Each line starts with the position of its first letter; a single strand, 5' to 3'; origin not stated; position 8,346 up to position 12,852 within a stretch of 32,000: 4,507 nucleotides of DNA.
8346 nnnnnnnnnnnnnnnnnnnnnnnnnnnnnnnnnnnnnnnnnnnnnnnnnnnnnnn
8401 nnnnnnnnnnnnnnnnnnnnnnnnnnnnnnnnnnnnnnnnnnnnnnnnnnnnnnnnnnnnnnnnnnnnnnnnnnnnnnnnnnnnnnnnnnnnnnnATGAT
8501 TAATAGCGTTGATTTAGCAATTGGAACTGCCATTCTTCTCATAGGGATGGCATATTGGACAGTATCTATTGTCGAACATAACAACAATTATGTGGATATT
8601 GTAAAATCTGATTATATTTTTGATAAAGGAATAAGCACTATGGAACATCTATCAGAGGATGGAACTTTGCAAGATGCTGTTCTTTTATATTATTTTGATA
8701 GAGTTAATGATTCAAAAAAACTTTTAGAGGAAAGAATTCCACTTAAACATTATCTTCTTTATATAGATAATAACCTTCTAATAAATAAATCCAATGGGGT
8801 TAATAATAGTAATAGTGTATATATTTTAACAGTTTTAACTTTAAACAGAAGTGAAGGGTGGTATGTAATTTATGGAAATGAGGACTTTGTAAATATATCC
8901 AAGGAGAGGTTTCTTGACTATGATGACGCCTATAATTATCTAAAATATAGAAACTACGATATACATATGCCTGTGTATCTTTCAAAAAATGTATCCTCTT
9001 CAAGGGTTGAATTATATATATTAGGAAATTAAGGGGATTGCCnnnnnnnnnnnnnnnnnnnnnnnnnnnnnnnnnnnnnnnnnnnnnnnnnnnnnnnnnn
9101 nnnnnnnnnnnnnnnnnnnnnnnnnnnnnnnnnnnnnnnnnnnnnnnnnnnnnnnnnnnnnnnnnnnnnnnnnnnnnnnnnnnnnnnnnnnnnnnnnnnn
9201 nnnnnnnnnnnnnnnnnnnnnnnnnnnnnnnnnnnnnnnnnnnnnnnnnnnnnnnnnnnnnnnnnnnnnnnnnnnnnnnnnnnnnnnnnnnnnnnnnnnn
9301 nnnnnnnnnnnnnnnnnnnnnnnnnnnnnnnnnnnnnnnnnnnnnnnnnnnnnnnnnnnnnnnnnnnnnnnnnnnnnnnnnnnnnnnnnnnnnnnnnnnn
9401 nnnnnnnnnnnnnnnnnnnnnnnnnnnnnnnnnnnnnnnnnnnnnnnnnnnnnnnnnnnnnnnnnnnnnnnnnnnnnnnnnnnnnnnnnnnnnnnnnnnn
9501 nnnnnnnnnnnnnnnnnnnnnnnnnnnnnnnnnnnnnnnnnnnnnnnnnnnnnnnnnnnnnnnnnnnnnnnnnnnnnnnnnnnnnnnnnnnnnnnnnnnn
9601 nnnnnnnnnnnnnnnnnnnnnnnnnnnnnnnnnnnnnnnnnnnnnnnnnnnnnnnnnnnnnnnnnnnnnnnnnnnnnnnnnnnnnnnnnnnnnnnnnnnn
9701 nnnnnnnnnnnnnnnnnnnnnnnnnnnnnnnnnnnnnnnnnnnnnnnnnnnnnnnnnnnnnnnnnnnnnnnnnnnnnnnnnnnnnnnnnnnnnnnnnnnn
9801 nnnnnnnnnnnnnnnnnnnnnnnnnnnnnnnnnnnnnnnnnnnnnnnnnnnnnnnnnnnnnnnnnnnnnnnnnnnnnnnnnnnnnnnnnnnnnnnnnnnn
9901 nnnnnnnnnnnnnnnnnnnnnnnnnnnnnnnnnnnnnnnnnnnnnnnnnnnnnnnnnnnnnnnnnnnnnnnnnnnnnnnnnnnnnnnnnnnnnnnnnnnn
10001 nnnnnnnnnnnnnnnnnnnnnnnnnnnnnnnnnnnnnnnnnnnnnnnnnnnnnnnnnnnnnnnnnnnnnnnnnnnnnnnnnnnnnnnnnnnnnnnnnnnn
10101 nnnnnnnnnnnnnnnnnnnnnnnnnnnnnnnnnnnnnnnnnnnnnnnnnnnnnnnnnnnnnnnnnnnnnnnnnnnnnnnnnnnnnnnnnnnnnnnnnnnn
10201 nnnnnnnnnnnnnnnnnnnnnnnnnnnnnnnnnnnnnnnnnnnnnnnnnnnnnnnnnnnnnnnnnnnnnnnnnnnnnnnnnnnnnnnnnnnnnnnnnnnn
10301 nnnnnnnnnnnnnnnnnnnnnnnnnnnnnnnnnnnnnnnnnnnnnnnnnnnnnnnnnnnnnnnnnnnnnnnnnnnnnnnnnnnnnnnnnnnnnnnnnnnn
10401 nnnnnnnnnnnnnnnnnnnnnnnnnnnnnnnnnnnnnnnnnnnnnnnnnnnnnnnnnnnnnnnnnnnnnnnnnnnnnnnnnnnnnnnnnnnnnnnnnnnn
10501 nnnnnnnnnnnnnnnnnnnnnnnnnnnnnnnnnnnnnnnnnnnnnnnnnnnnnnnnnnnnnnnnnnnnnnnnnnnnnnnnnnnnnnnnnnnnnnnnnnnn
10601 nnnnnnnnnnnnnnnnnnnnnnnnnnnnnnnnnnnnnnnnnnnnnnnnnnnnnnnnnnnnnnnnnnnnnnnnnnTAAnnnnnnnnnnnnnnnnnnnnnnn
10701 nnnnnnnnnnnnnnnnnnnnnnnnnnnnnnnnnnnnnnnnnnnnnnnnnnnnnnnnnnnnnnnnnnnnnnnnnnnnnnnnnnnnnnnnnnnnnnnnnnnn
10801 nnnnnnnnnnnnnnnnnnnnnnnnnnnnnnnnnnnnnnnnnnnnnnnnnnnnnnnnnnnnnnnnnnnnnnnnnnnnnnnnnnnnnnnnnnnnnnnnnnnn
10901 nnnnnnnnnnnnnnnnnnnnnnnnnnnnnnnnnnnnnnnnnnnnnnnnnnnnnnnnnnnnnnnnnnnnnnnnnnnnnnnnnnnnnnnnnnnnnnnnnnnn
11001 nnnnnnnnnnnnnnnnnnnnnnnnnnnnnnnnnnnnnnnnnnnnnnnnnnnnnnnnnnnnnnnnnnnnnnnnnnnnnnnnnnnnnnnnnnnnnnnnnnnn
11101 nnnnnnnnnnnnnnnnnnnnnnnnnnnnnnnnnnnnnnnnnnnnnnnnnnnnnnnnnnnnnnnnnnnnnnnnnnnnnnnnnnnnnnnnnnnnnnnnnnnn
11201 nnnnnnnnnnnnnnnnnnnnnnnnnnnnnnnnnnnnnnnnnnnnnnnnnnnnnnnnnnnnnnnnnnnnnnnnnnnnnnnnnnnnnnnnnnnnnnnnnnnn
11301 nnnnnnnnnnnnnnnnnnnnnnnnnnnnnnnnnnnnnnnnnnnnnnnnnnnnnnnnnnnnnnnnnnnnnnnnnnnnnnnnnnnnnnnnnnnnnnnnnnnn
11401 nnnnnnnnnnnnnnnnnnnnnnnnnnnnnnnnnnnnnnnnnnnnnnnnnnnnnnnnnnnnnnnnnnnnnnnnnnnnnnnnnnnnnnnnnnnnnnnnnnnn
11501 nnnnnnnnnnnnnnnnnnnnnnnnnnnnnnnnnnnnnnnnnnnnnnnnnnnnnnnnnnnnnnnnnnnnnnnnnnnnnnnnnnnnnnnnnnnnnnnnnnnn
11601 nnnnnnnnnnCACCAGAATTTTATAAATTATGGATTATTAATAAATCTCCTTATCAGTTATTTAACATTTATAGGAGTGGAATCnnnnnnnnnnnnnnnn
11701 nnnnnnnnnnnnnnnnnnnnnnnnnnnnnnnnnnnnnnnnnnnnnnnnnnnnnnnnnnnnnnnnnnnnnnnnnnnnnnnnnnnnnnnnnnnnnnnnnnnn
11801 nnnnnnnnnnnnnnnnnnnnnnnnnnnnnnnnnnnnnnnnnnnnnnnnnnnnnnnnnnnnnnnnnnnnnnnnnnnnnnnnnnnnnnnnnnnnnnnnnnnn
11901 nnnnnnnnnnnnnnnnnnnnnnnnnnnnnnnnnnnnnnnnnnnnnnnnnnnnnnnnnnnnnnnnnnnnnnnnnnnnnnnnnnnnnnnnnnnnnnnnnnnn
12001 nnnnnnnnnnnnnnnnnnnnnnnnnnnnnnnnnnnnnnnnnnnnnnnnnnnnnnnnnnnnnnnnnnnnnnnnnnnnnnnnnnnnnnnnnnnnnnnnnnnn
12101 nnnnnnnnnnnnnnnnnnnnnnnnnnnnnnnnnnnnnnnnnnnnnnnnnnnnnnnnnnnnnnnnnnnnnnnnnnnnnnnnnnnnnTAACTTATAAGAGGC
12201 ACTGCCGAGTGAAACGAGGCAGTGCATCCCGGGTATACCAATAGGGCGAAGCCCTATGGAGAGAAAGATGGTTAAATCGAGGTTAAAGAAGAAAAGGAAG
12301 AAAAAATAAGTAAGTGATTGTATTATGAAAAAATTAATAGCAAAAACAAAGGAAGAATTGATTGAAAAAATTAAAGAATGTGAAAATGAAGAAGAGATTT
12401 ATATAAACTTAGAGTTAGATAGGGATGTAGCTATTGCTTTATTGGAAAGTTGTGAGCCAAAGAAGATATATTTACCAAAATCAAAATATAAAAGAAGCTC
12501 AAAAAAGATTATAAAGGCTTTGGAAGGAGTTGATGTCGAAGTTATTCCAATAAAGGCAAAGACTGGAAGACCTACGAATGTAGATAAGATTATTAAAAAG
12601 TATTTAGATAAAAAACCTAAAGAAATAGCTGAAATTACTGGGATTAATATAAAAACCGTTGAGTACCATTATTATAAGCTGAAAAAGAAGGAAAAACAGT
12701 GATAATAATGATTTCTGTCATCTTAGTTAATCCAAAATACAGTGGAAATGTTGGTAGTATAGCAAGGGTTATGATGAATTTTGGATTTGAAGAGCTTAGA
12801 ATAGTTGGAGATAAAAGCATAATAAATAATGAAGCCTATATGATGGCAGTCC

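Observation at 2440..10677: Seven-gene operon: pilin-like proteins, PKD adhesin, mini-archaeosortase and lectin-fold DUF2341 proteins, with no assembly machinery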

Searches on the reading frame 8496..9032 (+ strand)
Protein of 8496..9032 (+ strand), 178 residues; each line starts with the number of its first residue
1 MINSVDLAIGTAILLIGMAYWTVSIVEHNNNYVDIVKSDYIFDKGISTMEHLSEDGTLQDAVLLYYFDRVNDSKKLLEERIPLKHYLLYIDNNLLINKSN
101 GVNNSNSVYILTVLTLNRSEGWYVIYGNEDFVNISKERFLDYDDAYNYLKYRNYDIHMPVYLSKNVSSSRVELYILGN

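Call 3: search_protein_families(library=pfam, proteins=[window:8496-9032:+], max_evalue=0.1)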
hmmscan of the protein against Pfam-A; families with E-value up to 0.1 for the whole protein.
window:8496-9032:+ (178 aa): 1 family
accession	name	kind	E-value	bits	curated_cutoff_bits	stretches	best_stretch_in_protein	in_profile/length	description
PF21630.2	Q4D059-like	-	0.023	14.8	27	0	50-89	8-45/80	Hypothetical protein Q4D059-like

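Call 4: search_protein_families(library=ncbifam, proteins=[window:8496-9032:+], max_evalue=0.1)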
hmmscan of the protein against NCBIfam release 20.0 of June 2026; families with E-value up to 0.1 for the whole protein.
window:8496-9032:+ (178 aa): 0 families

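Call 51: search_protein_representatives(protein=window:8496-9032:+)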
Query: 178 residues. Proteins with E-value up to 0.001 (for the whole library): 5; up to 1e-10: 5; up to 1e-30: 2. The best 5 are listed.
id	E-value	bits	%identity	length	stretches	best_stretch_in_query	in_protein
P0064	3.5e-84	297.3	79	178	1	1-178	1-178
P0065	3.1e-45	170.5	51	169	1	1-175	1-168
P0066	2.0e-21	93.0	36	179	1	2-155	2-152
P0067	1.8e-18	83.4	36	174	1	2-128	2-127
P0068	1.2e-11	61.2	35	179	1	2-146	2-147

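Call 52: list_cluster_members(proteins=[P0065, P0066, P0067, P0068])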
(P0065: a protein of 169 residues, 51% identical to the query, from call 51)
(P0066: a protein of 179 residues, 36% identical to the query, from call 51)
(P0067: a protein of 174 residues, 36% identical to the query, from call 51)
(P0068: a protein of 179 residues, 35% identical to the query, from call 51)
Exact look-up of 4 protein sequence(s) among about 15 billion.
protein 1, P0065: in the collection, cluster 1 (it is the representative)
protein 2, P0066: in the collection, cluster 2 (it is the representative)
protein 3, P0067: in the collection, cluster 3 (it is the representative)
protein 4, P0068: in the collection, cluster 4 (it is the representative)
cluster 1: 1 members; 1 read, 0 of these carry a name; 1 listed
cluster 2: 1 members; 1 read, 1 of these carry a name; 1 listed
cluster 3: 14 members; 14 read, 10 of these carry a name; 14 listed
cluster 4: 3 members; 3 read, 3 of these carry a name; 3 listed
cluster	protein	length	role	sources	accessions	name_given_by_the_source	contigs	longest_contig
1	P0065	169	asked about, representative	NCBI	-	-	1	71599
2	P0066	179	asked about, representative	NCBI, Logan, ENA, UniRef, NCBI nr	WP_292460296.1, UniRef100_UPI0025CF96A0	hypothetical protein [Methanothermococcus sp.] | hypothetical protein n=1 Tax=Methanothermococcus sp. TaxID=2614238 RepID=UPI0025CF96A0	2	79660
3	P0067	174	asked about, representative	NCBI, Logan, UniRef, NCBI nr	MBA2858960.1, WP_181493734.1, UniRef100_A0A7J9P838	hypothetical protein HNP93_001661 [Methanococcus maripaludis] | Uncharacterized protein n=1 Tax=Methanococcus maripaludis TaxID=39152 ... | hypothetical protein [Methanococcus maripaludis]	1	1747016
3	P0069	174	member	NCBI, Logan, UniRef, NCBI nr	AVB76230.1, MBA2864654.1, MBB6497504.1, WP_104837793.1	hypothetical protein [Methanococcus maripaludis] | Uncharacterized protein n=1 Tax=Methanococcus maripaludis TaxID=39152 ...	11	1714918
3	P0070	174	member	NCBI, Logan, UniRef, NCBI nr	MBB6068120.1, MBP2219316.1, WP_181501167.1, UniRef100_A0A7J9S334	hypothetical protein [Methanococcus maripaludis] | Uncharacterized protein n=2 Tax=Methanococcus maripaludis TaxID=39152 ...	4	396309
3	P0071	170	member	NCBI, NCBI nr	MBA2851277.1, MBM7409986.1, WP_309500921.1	hypothetical protein HNP86_001430 [Methanococcus maripaludis] | hypothetical protein [Methanococcus maripaludis]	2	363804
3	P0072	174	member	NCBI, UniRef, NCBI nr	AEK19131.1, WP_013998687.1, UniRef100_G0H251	hypothetical protein GYY_01220 [Methanococcus maripaludis X1] | Uncharacterized protein n=1 Tax=Methanococcus maripaludis X1 TaxID=1053692 ... | hypothetical protein [Methanococcus maripaludis]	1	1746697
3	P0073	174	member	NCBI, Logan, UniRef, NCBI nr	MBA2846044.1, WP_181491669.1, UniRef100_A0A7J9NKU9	hypothetical protein HNP88_000228 [Methanococcus maripaludis] | Uncharacterized protein n=1 Tax=Methanococcus maripaludis TaxID=39152 ... | hypothetical protein [Methanococcus maripaludis]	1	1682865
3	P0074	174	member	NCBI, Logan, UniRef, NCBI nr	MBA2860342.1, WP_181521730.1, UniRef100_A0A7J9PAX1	hypothetical protein [Methanococcus maripaludis] | Uncharacterized protein n=1 Tax=Methanococcus maripaludis TaxID=39152 ...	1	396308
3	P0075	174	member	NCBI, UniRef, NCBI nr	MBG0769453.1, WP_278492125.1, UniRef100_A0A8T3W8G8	hypothetical protein [Methanococcus maripaludis] | Uncharacterized protein n=1 Tax=Methanococcus maripaludis TaxID=39152 ...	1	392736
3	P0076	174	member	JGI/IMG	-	hypothetical protein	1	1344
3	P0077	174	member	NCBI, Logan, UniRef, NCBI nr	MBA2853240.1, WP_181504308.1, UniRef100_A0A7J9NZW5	hypothetical protein HNP89_001197 [Methanococcus maripaludis] | Uncharacterized protein n=1 Tax=Methanococcus maripaludis TaxID=39152 ... | hypothetical protein [Methanococcus maripaludis]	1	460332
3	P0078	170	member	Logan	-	-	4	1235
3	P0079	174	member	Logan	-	-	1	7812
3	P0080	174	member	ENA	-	-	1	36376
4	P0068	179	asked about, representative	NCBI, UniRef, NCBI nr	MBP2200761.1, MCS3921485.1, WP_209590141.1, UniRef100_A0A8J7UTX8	hypothetical protein J3E07_000159 [Methanococcus voltae] | Uncharacterized protein n=2 Tax=Methanococcus voltae TaxID=2188 RepID=A0A8J7UTX8_METVO | hypothetical protein [Methanococcus voltae]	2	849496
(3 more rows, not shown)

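Call 54: find_encoding_contigs(protein=P0069, flank=10000, max_places=1)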
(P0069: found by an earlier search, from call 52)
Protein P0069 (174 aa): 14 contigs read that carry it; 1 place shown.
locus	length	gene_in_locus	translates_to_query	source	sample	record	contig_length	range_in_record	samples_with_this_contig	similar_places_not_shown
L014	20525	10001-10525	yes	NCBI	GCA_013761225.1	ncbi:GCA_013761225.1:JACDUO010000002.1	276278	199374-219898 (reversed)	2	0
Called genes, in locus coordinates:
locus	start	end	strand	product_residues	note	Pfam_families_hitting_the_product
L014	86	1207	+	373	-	PF02005:TRM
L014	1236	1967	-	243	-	PF02463:SMC_N (faint), PF09818:ABC_ATPase (faint), PF00005:ABC_tran, PF13304:AAA_21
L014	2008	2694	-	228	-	PF07514:TraI_2 (faint), PF01966:HD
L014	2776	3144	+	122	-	PF04071:zf-like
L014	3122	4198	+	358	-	PF01478:Peptidase_A24, PF06819:Arc_PepC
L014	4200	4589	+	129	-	PF04021:Class_IIIsignal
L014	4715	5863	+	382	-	PF04415:DUF515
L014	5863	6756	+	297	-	-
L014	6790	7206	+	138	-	PF04021:Class_IIIsignal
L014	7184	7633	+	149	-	-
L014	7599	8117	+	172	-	-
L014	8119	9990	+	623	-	PF10102:DUF2341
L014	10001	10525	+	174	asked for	-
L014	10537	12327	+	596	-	PF10102:DUF2341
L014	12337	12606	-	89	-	-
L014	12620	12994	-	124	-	PF04038:DHNA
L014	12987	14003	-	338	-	PF01368:DHH, PF02272:DHHA1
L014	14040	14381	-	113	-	-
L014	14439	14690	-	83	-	PF09341:Pcc1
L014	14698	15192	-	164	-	-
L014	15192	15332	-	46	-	-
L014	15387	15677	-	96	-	PF01780:Ribosomal_L37ae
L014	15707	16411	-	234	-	PF01172:SBDS_N, PF09377:SBDS_domain_II, PF20268:SBDS_C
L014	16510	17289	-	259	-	PF10584:Proteasome_A_N, PF00227:Proteasome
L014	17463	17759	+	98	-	-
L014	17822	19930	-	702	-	PF02629:CoA_binding, PF13380:CoA_binding_2, PF13607:Succ_CoA_lig, PF19045:Ligase_CoA_2, PF13549:ATP-grasp_5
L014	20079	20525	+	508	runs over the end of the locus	PF03853:YjeF_N, PF01256:Carb_kinase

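Call 76: predict_structure(alignment_id=A6)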
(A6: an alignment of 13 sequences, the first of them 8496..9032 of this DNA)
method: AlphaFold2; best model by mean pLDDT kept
length: 178 residues; sequences in the alignment: 13
mean_pLDDT: 74.0   pTM: 0.62
mean pLDDT of the five models: 74.0, 72.3, 72.2, 64.6, 50.9
residues with pLDDT >= 90: 10; 70-90: 115; 50-70: 26; < 50: 27
segments of 3 or more residues with pLDDT < 50: 12-34
pLDDT, mean of each block of 10 residues (from residue 1): 50 44 34 54 80 84 86 87 86 85 66 75 86 86 90 87 73 78
secondary structure, 60 per line:
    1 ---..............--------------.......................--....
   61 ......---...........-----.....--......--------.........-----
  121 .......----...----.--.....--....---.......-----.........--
elements in order: H4-17 H32-54 H57-66 H70-80 E86-90 E93-98 E107-115 E121-127 E132-134 H142-146 H149-152 E156-162 E168-176

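Call 79: fold_search(model_id=the predicted structure, library=pdb)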
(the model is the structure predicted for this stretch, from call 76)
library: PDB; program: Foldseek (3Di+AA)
matches with E <= 10: 270; with E <= 0.001: 0
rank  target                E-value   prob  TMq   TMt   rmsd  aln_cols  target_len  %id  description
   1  5b2g_D                1.9e-01  0.05  0.12  0.16  15.9       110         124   10  Crystal structure of human claudin-4 in complex with C-terminal fragment of Clostridium perfringens enterotoxin (released 2016-10-05)
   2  7pjj                  3.6e-01  0.07  0.15  0.05  14.6       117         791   16  Structure of the Family-3 Glycosyl Hydrolase BcpE2 from Streptomyces scabies (released 2022-07-13)
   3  9nz5_D                3.6e-01  0.03  0.14  0.13  20.7       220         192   13  MERSmut-CoV M protein dimer in complex with FAb B (released 2025-10-29)
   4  8u5f_H                4.1e-01  0.03  0.12  0.08  15.8       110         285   10  Crystal Structure of Trypsinized Clostridium perfringens Enterotoxin (released 2023-09-27)
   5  2cdp_A                6.7e-01  0.06  0.12  0.15  16.2        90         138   11  Structure of a CBM6 in complex with neoagarohexaose (released 2006-02-08)
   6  2xbz_A                6.7e-01  0.04  0.14  0.18  15.4       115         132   11  Multiple oligomeric forms of the Pseudomonas aeruginosa RetS sensor domain modulate accessibility to the ligand-bindin (released 2010-06-30)
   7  1nqj_A                6.7e-01  0.02  0.10  0.17  16.2       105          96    6  CRYSTAL STRUCTURE OF CLOSTRIDIUM HISTOLYTICUM COLG COLLAGENASE COLLAGEN-BINDING DOMAIN 3B AT 1.0 ANGSTROM RESOLUTION I (released 2003-04-15)
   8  3w5g_A                7.6e-01  0.04  0.13  0.05  15.0       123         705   11  Crystal structure of tomato beta-galactosidase 4 in complex with galactose (released 2014-01-29)
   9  6m8m                  8.1e-01  0.06  0.17  0.17  13.5       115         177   10  PA14 sugar-binding domain from RTX adhesin (released 2019-09-04)
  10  9ihc_B                8.1e-01  0.03  0.12  0.16  16.4       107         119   11  CryoEM structure of a synthetic antibody, COP-2, in complex with the C-terminal domain of Clostridium perfringens Ente (released 2025-03-12)
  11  3ac0_B                8.7e-01  0.04  0.14  0.04  14.3       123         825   10  Crystal structure of Beta-glucosidase from Kluyveromyces marxianus in complex with glucose (released 2010-08-11)
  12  1dgw_A                9.8e-01  0.03  0.13  0.13  13.5       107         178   11  Structure of the rhombohedral crystal of canavalin from jack bean (released 1999-12-20)
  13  6xb9_L                1.1e+00  0.02  0.13  0.13  15.5       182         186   12  Crystal structure of Azotobacter vinelandii 3-mercaptopropionic acid dioxygenase in complex with 3-hydroxypropionic ac (released 2021-03-03)
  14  4qaw_H                1.2e+00  0.03  0.12  0.05  13.3        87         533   11  Structure of modular Xyn30D from Paenibacillus barcinonensis (released 2014-10-08)
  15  5by3                  1.2e+00  0.02  0.10  0.04  15.7        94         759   10  A novel family GH115 4-O-Methyl-alpha-glucuronidase, BtGH115A, with specificity for decorated arabinogalactans (released 2015-07-22)
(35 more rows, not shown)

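Call 80: search_protein_families(library=ncbifam, proteins=[L014:7599-8117:+, L014:7184-7633:+, L014:6790-7206:+], max_evalue=1)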
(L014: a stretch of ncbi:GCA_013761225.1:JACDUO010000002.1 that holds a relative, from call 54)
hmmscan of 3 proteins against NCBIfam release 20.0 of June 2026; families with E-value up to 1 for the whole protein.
L014:7599-8117:+ (172 aa): 0 families

L014:7184-7633:+ (149 aa): 0 families

L014:6790-7206:+ (138 aa): 1 family
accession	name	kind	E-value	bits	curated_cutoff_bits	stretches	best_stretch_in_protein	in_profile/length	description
TIGR04205.1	classIII_w_PIP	hypoth_equivalog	0.14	12.2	65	1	3-43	2-37/67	class III signal peptide domain-containing protein, archaeosortase D/PIP-CTERM system-associated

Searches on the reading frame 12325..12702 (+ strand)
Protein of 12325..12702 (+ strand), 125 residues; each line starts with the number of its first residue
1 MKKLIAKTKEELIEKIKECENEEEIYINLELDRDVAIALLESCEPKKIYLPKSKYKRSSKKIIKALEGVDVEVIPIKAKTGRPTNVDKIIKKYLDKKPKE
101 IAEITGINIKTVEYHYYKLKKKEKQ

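Call 74: search_protein_families(library=pfam, proteins=[window:12325-12702:+], max_evalue=0.001)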
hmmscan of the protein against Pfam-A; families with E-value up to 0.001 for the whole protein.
window:12325-12702:+ (125 aa): 1 family
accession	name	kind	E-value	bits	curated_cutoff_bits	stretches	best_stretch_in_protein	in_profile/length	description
PF08281.18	Sigma70_r4_2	-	4.1e-05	23.6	25.7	1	92-122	23-53/54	Sigma-70, region 4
